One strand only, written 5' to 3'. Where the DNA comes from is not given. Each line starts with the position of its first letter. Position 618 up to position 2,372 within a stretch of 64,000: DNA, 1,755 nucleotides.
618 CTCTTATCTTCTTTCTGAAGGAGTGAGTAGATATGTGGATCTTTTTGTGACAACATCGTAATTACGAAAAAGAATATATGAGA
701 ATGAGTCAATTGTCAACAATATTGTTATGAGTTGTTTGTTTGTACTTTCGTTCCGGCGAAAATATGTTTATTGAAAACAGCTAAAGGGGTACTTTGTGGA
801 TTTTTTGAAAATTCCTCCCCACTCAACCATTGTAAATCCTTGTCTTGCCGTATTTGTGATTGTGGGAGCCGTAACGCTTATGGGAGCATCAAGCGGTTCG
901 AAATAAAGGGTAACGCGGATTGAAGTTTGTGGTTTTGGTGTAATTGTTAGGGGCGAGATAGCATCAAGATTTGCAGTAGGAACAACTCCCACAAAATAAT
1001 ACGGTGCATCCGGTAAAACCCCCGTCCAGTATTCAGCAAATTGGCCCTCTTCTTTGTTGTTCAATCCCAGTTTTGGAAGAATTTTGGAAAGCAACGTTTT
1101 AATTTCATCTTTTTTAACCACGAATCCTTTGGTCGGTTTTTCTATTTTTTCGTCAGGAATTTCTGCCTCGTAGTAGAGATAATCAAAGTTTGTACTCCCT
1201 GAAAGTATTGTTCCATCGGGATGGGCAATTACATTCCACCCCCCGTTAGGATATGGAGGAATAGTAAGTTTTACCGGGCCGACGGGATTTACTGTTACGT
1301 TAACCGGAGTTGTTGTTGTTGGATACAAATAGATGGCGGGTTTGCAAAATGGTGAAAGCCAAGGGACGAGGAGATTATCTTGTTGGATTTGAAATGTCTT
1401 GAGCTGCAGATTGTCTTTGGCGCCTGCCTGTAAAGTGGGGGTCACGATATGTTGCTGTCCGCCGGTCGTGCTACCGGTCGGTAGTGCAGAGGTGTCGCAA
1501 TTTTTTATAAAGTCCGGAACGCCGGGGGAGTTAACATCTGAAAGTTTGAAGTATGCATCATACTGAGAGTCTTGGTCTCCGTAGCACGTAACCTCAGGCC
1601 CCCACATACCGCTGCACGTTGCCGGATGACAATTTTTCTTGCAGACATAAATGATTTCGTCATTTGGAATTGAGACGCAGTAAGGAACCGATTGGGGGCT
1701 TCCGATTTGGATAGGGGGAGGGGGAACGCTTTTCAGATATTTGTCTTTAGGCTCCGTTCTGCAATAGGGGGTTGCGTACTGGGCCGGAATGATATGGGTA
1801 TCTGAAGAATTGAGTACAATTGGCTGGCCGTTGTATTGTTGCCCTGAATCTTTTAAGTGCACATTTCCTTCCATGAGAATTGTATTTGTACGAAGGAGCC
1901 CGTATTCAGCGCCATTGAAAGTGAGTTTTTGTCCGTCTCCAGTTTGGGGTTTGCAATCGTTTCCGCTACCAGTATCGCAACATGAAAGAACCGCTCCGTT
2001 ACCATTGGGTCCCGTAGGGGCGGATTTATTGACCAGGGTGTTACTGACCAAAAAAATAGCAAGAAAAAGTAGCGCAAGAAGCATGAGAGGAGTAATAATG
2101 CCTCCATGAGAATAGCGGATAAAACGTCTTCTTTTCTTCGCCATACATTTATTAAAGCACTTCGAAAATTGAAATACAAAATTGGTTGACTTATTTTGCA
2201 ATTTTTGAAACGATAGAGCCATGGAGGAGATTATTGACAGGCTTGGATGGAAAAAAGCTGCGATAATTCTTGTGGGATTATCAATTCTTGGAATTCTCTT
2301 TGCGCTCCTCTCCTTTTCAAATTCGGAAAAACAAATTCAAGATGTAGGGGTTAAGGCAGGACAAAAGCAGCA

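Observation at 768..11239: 10-kb island of consecutive secreted/surface genes (nine of ten on the minus strand) built around a recurring, unnamed ~200-aa C-terminal domain (fourth copy at 42012-44249)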

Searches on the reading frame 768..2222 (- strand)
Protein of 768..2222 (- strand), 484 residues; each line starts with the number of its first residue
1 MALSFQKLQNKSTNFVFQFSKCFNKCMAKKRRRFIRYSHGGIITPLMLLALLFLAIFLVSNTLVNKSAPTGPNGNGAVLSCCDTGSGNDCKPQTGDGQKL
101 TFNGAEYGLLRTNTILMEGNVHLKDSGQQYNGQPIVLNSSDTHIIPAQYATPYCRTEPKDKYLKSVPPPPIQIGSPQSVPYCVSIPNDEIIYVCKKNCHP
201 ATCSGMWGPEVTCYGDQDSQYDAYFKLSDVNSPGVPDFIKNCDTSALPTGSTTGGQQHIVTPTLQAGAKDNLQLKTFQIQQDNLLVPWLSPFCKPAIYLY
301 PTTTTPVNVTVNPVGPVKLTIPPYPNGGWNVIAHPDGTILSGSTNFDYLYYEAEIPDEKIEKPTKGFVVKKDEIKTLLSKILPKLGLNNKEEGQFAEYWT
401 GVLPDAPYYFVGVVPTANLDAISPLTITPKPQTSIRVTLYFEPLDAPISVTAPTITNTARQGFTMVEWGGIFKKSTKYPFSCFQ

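Call 4: search_protein_families(library=pfam, proteins=[window:768-2222:-], max_evalue=0.1)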
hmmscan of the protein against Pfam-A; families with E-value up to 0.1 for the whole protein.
window:768-2222:- (484 aa): 0 families

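Call 5: search_protein_families(library=ncbifam, proteins=[window:768-2222:-], max_evalue=0.1)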
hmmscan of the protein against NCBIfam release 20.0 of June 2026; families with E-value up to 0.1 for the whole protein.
window:768-2222:- (484 aa): 0 families

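Call 60: predict_structure(alignment_id=A4)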
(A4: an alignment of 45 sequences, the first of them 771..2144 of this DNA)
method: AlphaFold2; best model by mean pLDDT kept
length: 458 residues; sequences in the alignment: 45
mean_pLDDT: 82.7   pTM: 0.47
mean pLDDT of the five models: 82.7, 81.5, 81.4, 81.5, 81.1
residues with pLDDT >= 90: 261; 70-90: 88; 50-70: 62; < 50: 47
segments of 3 or more residues with pLDDT < 50: 1-3, 10-15, 39-49, 224-228, 246-251, 262-268
pLDDT, mean of each block of 10 residues (from residue 1): 45 56 90 61 44 85 96 97 94 90 98 84 69 83 61 82 97 84 85 95 94 83 49 56 49 51 48 97 94 83 96 92 91 96 98 97 94 89 97 96 98 96 96 95 88 85
secondary structure, 60 per line:
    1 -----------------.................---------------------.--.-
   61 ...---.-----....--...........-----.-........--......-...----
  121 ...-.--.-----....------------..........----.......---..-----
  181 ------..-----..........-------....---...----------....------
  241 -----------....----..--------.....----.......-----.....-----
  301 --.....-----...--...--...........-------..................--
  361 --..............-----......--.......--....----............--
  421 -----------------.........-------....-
elements in order: H18-34 E73-76 E79-89 E97-104 E107-112 E134-137 H150-155 E156-159 E164-170 E194-200 H211-214 E231-234 E252-255 E270-274 E279-285 E291-295 E303-307 E313-315 E318-320 E323-330 E341-344 H345-358 H363-376 E382-387 H390-396 E399-402 E407-418 E438-446 E454-457

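Call 64: search_protein_families(library=phrogs, proteins=[window:771-2144:-], max_evalue=0.01)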
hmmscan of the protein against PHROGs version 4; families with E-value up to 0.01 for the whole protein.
window:771-2144:- (458 aa): 0 families

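Call 69: search_solved_structures(query=A4, max_evalue=10)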
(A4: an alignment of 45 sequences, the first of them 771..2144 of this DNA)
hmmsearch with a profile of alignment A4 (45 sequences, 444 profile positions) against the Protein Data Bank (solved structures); distinct sequences matched with E-value up to 10: 1.
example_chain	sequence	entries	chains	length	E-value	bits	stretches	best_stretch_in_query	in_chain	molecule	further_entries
5nyl_A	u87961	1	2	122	0.21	13.6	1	232-264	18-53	Thioredoxin-like protein 2.1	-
